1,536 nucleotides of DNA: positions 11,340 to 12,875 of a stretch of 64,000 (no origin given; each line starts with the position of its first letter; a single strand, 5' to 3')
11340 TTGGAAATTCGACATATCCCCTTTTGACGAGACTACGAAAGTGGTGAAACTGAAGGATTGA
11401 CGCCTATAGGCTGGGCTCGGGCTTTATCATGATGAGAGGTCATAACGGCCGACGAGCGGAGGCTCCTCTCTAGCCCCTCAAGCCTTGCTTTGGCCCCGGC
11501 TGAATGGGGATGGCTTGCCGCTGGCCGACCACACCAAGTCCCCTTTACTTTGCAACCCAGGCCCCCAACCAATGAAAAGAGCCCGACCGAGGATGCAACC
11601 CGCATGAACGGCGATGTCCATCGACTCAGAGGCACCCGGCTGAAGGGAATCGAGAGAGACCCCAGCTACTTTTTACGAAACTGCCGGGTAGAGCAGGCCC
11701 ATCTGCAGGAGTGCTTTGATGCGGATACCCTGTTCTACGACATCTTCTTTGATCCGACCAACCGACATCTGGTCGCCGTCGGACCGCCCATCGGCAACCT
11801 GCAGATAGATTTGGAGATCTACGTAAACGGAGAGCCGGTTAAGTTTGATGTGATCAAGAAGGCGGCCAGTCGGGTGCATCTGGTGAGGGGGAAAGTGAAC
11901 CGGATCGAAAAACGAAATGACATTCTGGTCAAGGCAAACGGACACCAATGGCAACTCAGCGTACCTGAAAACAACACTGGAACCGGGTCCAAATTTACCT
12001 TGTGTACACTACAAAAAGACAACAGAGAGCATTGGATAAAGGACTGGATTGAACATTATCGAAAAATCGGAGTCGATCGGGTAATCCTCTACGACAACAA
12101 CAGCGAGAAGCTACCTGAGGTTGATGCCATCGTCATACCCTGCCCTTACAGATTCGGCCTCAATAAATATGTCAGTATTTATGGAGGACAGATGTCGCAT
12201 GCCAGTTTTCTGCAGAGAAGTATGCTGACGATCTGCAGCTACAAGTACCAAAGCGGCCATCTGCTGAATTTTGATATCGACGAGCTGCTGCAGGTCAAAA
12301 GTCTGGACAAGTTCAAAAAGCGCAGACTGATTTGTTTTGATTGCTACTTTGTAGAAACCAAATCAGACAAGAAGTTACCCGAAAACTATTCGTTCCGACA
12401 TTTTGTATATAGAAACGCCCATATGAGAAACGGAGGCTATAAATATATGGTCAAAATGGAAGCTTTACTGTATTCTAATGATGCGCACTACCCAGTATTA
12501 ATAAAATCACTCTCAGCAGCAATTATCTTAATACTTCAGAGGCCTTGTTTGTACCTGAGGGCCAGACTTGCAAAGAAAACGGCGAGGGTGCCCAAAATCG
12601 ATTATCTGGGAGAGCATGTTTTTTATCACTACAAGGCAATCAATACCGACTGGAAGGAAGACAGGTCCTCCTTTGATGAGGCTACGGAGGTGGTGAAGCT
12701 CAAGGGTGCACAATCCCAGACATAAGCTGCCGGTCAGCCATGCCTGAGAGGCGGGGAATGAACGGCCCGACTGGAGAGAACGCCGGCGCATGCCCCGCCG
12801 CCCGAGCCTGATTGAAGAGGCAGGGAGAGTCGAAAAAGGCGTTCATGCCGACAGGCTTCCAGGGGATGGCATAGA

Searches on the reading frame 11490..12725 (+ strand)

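Call 64: search_protein_families(library=pfam, proteins=[window:11490-12725:+], max_evalue=0.0001)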
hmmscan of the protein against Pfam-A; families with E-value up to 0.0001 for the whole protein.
window:11490-12725:+ (411 aa): 2 families
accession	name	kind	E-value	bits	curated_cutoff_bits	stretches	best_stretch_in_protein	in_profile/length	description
PF13704.12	Glyco_tranf_2_4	-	1.5e-07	32.3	27.5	1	178-272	2-89/98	Glycosyl transferase family 2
PF01697.33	Glyco_transf_92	-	2.3e-06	27.8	23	0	168-206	2-43/249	Glycosyltransferase family 92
